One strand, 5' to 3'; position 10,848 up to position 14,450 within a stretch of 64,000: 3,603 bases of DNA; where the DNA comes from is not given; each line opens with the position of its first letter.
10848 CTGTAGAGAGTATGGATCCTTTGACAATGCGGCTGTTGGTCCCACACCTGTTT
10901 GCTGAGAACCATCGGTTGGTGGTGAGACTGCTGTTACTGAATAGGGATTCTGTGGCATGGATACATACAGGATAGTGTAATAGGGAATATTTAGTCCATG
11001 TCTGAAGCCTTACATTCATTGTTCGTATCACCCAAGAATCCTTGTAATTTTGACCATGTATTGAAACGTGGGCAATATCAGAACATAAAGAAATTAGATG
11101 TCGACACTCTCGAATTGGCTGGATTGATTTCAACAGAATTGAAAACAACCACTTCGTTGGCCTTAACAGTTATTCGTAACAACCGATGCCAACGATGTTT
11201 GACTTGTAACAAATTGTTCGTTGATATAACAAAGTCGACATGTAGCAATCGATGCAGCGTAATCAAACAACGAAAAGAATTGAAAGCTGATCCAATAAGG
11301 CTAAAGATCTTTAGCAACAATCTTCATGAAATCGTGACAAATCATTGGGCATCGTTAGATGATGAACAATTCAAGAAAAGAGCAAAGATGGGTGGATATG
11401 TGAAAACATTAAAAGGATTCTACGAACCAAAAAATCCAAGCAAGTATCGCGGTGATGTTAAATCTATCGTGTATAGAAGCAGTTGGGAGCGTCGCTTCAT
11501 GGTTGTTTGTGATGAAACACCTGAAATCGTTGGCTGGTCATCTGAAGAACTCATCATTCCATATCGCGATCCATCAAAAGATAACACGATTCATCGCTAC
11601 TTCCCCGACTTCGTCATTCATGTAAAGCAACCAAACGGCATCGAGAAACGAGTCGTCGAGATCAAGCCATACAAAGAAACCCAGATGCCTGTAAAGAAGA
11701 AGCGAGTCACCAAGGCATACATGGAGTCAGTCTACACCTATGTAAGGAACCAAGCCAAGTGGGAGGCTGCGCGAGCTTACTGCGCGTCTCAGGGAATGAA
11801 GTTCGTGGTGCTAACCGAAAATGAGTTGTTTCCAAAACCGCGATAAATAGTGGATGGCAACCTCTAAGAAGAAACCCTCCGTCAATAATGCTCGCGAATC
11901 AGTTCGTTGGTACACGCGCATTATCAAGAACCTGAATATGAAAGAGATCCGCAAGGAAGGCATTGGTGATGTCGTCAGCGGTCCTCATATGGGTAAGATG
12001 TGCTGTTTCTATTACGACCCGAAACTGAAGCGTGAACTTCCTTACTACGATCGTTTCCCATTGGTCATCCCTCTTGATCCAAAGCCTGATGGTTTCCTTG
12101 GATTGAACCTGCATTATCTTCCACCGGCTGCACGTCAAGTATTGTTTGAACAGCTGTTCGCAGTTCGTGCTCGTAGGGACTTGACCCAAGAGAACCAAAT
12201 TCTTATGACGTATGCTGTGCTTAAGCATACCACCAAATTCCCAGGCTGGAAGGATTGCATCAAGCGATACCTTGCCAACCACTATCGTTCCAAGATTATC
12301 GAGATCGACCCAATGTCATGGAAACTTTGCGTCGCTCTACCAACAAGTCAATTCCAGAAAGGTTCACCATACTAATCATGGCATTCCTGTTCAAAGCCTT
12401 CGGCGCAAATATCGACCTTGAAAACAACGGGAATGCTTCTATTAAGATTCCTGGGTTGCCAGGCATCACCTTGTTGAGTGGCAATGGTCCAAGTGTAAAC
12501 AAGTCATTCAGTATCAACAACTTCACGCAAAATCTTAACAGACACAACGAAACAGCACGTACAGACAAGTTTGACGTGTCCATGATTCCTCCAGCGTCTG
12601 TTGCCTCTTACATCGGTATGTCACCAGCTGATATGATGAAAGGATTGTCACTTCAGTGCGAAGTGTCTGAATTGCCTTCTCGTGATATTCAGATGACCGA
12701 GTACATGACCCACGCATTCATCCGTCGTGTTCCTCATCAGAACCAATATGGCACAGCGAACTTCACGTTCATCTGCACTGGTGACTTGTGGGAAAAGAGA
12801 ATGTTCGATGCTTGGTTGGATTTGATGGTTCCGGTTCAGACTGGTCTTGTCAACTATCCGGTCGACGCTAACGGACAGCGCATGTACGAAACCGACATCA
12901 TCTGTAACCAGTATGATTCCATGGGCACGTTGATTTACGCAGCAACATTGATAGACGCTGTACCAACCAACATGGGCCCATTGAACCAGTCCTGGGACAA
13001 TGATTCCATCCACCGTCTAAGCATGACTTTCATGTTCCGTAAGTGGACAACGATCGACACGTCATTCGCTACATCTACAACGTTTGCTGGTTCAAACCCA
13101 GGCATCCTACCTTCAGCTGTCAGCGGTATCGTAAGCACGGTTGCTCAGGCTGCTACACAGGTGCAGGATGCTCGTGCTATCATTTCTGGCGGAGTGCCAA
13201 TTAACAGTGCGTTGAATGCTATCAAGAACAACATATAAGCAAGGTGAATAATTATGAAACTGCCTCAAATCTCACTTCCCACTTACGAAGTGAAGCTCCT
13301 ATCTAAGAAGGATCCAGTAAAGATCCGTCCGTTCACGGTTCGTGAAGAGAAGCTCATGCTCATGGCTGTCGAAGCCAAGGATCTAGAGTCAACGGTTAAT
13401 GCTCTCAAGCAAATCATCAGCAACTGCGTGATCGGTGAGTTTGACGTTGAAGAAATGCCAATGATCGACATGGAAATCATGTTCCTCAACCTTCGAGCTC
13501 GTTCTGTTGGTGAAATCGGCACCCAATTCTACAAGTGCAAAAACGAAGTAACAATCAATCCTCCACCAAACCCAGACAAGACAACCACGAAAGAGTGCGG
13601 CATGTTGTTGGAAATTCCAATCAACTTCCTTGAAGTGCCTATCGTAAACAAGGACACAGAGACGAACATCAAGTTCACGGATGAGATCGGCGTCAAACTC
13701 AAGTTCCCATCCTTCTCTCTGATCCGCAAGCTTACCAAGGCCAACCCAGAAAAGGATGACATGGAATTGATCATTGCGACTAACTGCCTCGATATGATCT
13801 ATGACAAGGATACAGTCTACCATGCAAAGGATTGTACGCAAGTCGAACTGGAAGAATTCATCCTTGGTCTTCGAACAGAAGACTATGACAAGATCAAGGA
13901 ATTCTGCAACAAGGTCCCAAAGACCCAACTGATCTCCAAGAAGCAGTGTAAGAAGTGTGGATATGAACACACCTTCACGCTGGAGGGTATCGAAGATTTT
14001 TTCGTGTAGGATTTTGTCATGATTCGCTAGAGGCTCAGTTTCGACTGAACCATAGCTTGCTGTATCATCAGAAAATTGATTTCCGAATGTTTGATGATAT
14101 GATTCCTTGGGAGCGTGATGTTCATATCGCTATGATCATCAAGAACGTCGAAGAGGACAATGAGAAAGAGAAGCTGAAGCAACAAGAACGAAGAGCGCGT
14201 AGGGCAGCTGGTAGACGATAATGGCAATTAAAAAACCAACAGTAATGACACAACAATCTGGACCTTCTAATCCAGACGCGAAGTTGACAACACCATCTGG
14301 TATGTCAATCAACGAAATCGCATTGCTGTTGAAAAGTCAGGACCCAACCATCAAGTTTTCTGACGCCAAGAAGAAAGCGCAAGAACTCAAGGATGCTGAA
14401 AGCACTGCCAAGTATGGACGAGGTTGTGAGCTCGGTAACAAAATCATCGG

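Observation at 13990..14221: Probable -1 ribosomal frameshift fusing gp26 to gp51 before the tape-measure-like gene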

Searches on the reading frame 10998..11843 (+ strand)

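Call 6: search_protein_families(library=phrogs, proteins=[window:10998-11843:+], max_evalue=0.01)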
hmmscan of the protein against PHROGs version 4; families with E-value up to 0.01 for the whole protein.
window:10998-11843:+ (282 aa): 5 families
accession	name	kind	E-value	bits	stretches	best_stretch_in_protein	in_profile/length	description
phrog_218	-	connector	1.8e-54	184.8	1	136-279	2-143/148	head closure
phrog_14892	-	connector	3.3e-22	80.1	1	168-277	1-110/117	head closure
phrog_22215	-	unknown function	2e-07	32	1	154-240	212-288/324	-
phrog_15427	-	DNA, RNA and nucleotide metabolism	0.00016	22.4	1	156-277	161-253/270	endonuclease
phrog_1271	-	DNA, RNA and nucleotide metabolism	0.0022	18.4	1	65-137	213-277/361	HNH endonuclease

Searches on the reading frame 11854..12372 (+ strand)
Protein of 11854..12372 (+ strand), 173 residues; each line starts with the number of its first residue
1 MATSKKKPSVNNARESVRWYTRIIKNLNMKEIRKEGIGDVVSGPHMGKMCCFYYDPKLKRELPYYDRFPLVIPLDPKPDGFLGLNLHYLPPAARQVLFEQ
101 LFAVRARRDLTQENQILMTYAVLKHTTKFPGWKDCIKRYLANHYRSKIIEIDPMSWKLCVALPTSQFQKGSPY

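Call 5: search_protein_families(library=pfam, proteins=[window:11854-12372:+], max_evalue=0.1)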
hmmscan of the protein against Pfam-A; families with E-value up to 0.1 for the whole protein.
window:11854-12372:+ (173 aa): 0 families

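Call 6: search_protein_families(library=phrogs, proteins=[window:11854-12372:+], max_evalue=0.01)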
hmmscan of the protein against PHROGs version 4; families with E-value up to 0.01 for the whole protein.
window:11854-12372:+ (173 aa): 1 family
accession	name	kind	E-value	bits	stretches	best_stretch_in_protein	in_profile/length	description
phrog_429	-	DNA, RNA and nucleotide metabolism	2.8e-46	159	1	7-171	34-190/210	DNA end protector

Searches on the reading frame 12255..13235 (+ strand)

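Call 5: search_protein_families(library=pfam, proteins=[window:12255-13235:+], max_evalue=0.1)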
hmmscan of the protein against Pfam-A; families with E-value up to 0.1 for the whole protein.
window:12255-13235:+ (327 aa): 1 family
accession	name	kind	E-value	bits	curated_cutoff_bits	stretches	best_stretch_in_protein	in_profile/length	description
PF01313.24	Bac_export_3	-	0.016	15.6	25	1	274-306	11-43/74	Bacterial export proteins, family 3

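Call 6: search_protein_families(library=phrogs, proteins=[window:12255-13235:+], max_evalue=0.01)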
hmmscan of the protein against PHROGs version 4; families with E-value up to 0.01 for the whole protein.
window:12255-13235:+ (327 aa): 2 families
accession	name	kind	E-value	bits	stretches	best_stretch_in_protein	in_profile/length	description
phrog_45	-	tail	9.3e-25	88.5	1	82-277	73-266/350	tail tube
phrog_3629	-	tail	2.3e-21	77.2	1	104-303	49-243/313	tail tube protein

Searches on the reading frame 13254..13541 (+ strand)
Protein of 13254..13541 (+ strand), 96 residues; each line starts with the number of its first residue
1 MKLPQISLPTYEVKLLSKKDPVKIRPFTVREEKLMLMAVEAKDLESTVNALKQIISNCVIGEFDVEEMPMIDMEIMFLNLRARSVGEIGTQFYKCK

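Call 96: predict_structure(alignment_id=A6)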
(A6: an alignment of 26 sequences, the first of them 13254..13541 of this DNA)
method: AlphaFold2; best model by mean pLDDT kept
length: 96 residues; sequences in the alignment: 26
mean_pLDDT: 86.4   pTM: 0.72
mean pLDDT of the five models: 86.4, 83.2, 83.0, 82.5, 82.0
residues with pLDDT >= 90: 35; 70-90: 59; 50-70: 2; < 50: 0
segments of 3 or more residues with pLDDT < 50: none
pLDDT, mean of each block of 10 residues (from residue 1): 77 84 89 92 92 92 86 90 82 77
secondary structure, 60 per line:
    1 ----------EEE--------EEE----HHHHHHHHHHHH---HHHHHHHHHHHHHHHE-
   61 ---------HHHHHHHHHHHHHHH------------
elements in order: E11-13 E22-24 H29-40 H44-58 H70-84

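Call 99: fold_search(model_id=the predicted structure, library=pdb)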
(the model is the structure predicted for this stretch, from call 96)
No match with E <= 0.001 here; weaker rows may still be real.
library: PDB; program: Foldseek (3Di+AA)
matches with E <= 10: 126; with E <= 0.001: 0
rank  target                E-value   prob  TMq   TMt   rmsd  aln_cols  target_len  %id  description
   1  2ob9_B                1.8e-01  0.69  0.45  0.43   7.9       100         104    8  Structure of bacteriophage HK97 tail assembly chaperone (released 2007-12-18)
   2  3fgx_A                2.9e-01  0.72  0.51  0.51   7.7        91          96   18  Structure of uncharacterised protein rbstp2171 from bacillus stearothermophilus (released 2008-12-23)
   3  2ob9_A                1.0e+00  0.14  0.35  0.32   8.5        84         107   11  Structure of bacteriophage HK97 tail assembly chaperone (released 2007-12-18)
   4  5ir0_A                1.0e+00  0.21  0.38  0.36   7.0        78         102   10  Crystal structure of protein of unknown function ORF19 from Vibrio cholerae O1 PICI-like element, C57S I109M mutant (released 2016-03-30)
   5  2jfs                  1.7e+00  0.09  0.23  0.10  12.1        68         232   13  Crystal structure of the PPM Ser-Thr phosphatase MsPP from Mycobacterium smegmatis in complex with cacodylate (released 2007-07-24)
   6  2roh_MODEL_1_A        2.3e+00  0.04  0.24  0.19  17.3       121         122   13  The DNA binding domain of RTBP1 (released 2009-03-24)
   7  2jfr                  2.5e+00  0.08  0.22  0.10  12.0        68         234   13  Crystal structure of the PPM Ser-Thr phosphatase MsPP from Mycobacterium smegmatis in complex with phosphate at 0.83 A r (released 2007-07-24)
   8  3h94_A                2.5e+00  0.08  0.29  0.13  10.1        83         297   13  Crystal structure of the membrane fusion protein CusB from Escherichia coli (released 2009-08-18)
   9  5ir0_B                2.5e+00  0.15  0.46  0.44   5.2       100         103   10  Crystal structure of protein of unknown function ORF19 from Vibrio cholerae O1 PICI-like element, C57S I109M mutant (released 2016-03-30)
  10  3klu                  3.2e+00  0.11  0.36  0.31   6.7        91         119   12  Crystal structure of the protein yqbn. northeast structural genomics consortium target sr445. (released 2009-11-24)
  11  3o2i_A                3.2e+00  0.04  0.23  0.24  15.6        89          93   12  The crystal structure of a functionally unknown protein from Leptospirillum sp. Group II UBA (released 2010-09-22)
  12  4o8g                  3.2e+00  0.08  0.25  0.09  11.7        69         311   13  Structure of Infrared Fluorescent Protein 1.4 (released 2014-10-01)
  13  8g4p_E                3.2e+00  0.06  0.22  0.22  11.7        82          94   15  Crystal structure of the peanut allergen Ara h 2 bound by two neutralizing antibodies 13T1 and 13T5 (released 2023-12-20)
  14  5ajg                  3.7e+00  0.06  0.24  0.08  11.3        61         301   11  Structure of Infrared Fluorescent Protein IFP1.4 AT 1.11 Angstrom resolution (released 2016-03-09)
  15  6ahq_A                3.7e+00  0.02  0.15  0.14  10.7        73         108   14  Structure of the 40-167 fragment of FliL (released 2019-03-06)
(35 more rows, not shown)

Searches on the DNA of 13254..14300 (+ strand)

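Call 7: search_dna_similar(query=window:13254-14300:+, collection=phages, mode=distant, max_rows=40)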
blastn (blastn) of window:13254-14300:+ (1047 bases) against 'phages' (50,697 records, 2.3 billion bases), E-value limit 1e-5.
No match.

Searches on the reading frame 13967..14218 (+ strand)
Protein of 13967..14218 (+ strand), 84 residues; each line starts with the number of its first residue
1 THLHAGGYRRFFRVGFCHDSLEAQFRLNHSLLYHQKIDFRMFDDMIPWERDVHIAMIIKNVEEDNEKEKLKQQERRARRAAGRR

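Call 5: search_protein_families(library=pfam, proteins=[window:13997-14218:+], max_evalue=0.1)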
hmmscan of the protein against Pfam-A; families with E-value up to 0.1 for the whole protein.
window:13997-14218:+ (74 aa): 0 families

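Call 6: search_protein_families(library=phrogs, proteins=[window:13967-14218:+], max_evalue=0.01)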
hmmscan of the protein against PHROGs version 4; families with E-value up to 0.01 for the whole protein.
window:13967-14218:+ (84 aa): 2 families
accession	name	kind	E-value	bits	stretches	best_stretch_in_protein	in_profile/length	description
phrog_634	-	tail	1.6e-14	55.2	1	11-75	55-119/121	baseplate hub assembly catalyst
phrog_150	-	tail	0.00047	20.6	1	7-62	227-281/282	baseplate hub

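Call 9: search_dna_similar(query=window:13967-14218:+, collection=phages, mode=protein, max_rows=60, max_evalue=0.001)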
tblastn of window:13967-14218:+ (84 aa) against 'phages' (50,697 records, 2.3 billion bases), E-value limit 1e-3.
Records with a match: 464; places in all: 464; records where one place covers at least 80% of the query: 241.
Best place of each record, by identity: <60% 464.
By first word of the organism name: Synechococcus 366; Cyanophage 61; Prochlorococcus 20; Marine 7; Methylophilales 4; Stenotrophomonas 1; Pelagibacter 1; Ochrobactrum 1; Phage 1; Paraglaciecola 1; and 1 more.
By host as written in the record: - 178; Synechococcus 107; Synechococcus sp. 38; Synechococcus sp. WH7803 28; Synechococcus sp. WH8102 20; Synechococcus sp. WH 7803 14; Synechococcus sp. MW02 10; Synechococcus sp. WH8109 6; and 30 more.
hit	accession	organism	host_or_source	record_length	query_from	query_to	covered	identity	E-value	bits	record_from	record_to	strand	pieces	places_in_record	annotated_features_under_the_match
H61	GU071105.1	Prochlorococcus phage Syn1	Synechococcus sp. WH8101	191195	3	72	83%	41.4%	1e-12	67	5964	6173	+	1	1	gp51: gp51 | gp26: baseplate hub subunit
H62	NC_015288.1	Prochlorococcus phage Syn1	Synechococcus sp. WH8101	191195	3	72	83%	41.4%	1e-12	67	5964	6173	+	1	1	gp51: baseplate hub assembly catalyst | gp26: baseplate hub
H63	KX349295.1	Cyanophage S-RIM44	Synechococcus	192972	3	72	83%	41.4%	1e-12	67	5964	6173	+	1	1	baseplate hub assembly catalyst | baseplate hub subunit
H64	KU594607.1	Cyanophage S-RIM44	Synechococcus sp.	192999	3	72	83%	41.4%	1e-12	67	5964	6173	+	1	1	baseplate hub assembly catalyst | baseplate hub subunit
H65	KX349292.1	Cyanophage S-RIM44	Synechococcus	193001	3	72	83%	41.4%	1e-12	67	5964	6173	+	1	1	baseplate hub assembly catalyst | baseplate hub subunit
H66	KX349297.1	Cyanophage S-RIM44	Synechococcus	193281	3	72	83%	41.4%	1e-12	67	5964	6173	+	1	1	baseplate hub assembly catalyst | baseplate hub subunit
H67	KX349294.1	Cyanophage S-RIM44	Synechococcus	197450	3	72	83%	41.4%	1e-12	67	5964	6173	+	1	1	baseplate hub assembly catalyst | baseplate hub subunit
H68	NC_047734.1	Cyanophage S-RIM44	Synechococcus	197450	3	72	83%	41.4%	1e-12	67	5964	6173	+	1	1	baseplate hub assembly catalyst | baseplate hub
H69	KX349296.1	Cyanophage S-RIM44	Synechococcus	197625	3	72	83%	41.4%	1e-12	67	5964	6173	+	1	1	baseplate hub assembly catalyst | baseplate hub subunit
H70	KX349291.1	Cyanophage S-RIM44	Synechococcus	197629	3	72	83%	41.4%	1e-12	67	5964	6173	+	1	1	baseplate hub assembly catalyst | baseplate hub subunit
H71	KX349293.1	Cyanophage S-RIM44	Synechococcus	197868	3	72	83%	41.4%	1e-12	67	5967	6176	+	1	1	baseplate hub assembly catalyst | baseplate hub subunit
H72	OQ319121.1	Synechococcus phage S-BM3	Synechococcus sp. WH 7803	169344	4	74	85%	39.4%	2e-9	57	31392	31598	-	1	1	baseplate hub subunit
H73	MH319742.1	Marine virus AG-345-E15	single cell amplified by WGA-X; seawater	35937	6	74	82%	40.6%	1e-12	66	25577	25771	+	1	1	record has no annotation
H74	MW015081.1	Synechococcus phage S-SRM01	Synechococcus sp. KCZYC6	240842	5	67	75%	44.4%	2e-13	69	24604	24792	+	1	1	hypothetical protein | baseplate protein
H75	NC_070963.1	Synechococcus phage S-SRM01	Synechococcus sp. KCZYC6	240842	5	67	75%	44.4%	2e-13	69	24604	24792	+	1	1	baseplate hub assembly catalyst | baseplate hub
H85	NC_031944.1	Synechococcus phage S-WAM1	Synechococcus sp.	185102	11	74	76%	40.6%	8e-9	56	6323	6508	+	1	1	baseplate hub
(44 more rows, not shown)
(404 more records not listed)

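Call 10: get_annotated_region(hit=H62, flank=1200)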
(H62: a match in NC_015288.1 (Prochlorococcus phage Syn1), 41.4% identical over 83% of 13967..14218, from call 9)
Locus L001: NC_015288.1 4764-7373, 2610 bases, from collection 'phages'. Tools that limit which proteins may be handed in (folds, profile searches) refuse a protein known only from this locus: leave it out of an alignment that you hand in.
description: Prochlorococcus phage Syn1, complete genome.
organism: Prochlorococcus phage Syn1 (NCBI taxid 444861)
taxonomy: Viruses; Duplodnaviria; Heunggongvirae; Uroviricota; Caudoviricetes; Kyanoviridae; Vellamovirus; Vellamovirus syn1
host: Synechococcus sp. WH8101; source: -; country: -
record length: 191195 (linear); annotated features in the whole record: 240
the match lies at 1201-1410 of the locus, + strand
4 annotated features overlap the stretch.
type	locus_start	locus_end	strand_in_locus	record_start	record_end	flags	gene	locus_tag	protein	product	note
CDS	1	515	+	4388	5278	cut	-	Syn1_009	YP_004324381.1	hypothetical protein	T4-LIKE GC: 725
CDS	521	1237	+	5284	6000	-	gp26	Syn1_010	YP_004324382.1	baseplate hub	T4-LIKE GC: 11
CDS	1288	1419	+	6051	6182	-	gp51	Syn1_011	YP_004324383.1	baseplate hub assembly catalyst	T4-LIKE GC: 12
CDS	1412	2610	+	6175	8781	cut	-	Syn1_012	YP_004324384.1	hypothetical protein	T4-LIKE GC: 1041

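Call 11: get_annotated_region(hit=H72, flank=1200)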
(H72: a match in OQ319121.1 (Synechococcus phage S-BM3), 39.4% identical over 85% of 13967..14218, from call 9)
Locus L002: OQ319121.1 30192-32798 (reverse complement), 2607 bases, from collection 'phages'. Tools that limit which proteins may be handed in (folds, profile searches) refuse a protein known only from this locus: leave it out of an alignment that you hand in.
description: Synechococcus phage S-BM3, complete genome.
organism: Synechococcus phage S-BM3 (NCBI taxid 753087)
taxonomy: Viruses; Duplodnaviria; Heunggongvirae; Uroviricota; Caudoviricetes; Kyanoviridae
host: Synechococcus sp. WH 7803; source: Sargasso Sea; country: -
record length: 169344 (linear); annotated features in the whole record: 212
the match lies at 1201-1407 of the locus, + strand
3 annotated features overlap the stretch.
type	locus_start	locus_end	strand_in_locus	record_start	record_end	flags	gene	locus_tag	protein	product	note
CDS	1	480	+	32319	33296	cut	-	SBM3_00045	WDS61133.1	hypothetical protein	6261:7106 T4-GC_334 Hypothetical protein forward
CDS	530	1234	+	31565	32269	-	-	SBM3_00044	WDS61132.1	baseplate hub subunit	6495:7214 T4-GC_11 gp26 baseplate hub subunit forward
CDS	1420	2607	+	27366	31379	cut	-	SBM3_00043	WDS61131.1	hypothetical protein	11388:14543 T4-GC_879 Hypothetical protein forward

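Call 12: get_annotated_region(hit=H85, flank=1200)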
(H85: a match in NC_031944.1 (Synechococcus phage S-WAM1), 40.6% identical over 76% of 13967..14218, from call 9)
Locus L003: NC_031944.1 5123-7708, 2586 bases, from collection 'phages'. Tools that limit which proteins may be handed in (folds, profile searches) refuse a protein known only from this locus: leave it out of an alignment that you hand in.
description: Synechococcus phage S-WAM1 isolate 0810PA09, complete genome.
organism: Synechococcus phage S-WAM1 (NCBI taxid 1815521)
taxonomy: Viruses; Duplodnaviria; Heunggongvirae; Uroviricota; Caudoviricetes; Kyanoviridae; Sokavirus; Sokavirus swam1
host: Synechococcus sp.; source: -; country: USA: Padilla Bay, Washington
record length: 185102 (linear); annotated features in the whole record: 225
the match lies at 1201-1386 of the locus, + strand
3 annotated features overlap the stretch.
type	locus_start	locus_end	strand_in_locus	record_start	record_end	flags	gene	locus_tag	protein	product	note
CDS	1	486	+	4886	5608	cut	-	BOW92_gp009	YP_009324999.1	hypothetical protein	-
CDS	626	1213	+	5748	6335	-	-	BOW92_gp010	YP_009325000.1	baseplate hub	-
CDS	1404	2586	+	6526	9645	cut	-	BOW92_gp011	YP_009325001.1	hypothetical protein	-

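Call 33: find_homologous_proteins(query=window:13997-14218:+, lengths=longer, max_evalue=0.001)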
Query window:13997-14218:+: 7 candidates shared short words with the query, none scored E <= 0.001. Only proteins of 131 to 2000 residues were searched; long proteins share words by chance and can crowd out relatives, so finding none is weak evidence.

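Call 46: search_protein_representatives(alignment_id=A1)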
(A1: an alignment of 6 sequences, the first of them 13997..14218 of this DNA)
Query: 6 sequences, 71 profile positions. Proteins with E-value up to 0.001 (for the whole library): 1655; up to 1e-10: 348; up to 1e-30: 0. The best 150 are listed.
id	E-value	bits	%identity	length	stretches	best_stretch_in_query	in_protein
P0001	2.6e-29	116.8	-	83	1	1-71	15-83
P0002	2.1e-25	104.3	-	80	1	1-63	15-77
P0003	2.7e-23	97.5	-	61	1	8-66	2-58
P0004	2.9e-23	97.4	-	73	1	8-64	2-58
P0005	4.7e-23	96.7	-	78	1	1-61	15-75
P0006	5.0e-23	96.6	-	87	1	5-68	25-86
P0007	9.0e-23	95.8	-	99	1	1-61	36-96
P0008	1.1e-22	95.5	-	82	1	1-64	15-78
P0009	1.6e-22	95.1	-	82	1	5-61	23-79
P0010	2.0e-22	94.7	-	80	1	1-65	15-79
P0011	5.7e-22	93.3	-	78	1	5-63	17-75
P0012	1.1e-21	92.3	-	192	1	7-62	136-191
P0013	3.0e-21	90.9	-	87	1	1-70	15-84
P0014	3.5e-21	90.7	-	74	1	6-66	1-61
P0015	4.1e-21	90.5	-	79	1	1-62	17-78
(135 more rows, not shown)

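Call 69: search_protein_families(library=ncbifam, proteins=[window:13997-14218:+], max_evalue=0.1)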
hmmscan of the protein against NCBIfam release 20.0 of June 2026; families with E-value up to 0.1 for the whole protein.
window:13997-14218:+ (74 aa): 0 families

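Call 87: find_encoding_contigs(protein=P0012, flank=1500, max_places=4)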
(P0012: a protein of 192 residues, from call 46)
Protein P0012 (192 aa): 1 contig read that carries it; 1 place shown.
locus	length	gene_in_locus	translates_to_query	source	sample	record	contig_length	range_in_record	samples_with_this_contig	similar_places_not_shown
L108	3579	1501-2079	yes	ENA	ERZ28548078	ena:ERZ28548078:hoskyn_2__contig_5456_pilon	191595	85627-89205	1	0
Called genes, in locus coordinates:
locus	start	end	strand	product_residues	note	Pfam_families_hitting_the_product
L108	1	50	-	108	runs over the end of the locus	-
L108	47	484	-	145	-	PF08722:Tn7_TnsA-like_N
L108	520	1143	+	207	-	PF23849:Phage_TTP_2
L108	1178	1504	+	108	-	PF12322:T4_baseplate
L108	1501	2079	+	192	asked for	PF12322:T4_baseplate, PF28602:Gp51_C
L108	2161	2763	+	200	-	-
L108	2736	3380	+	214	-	-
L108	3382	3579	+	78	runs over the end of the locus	-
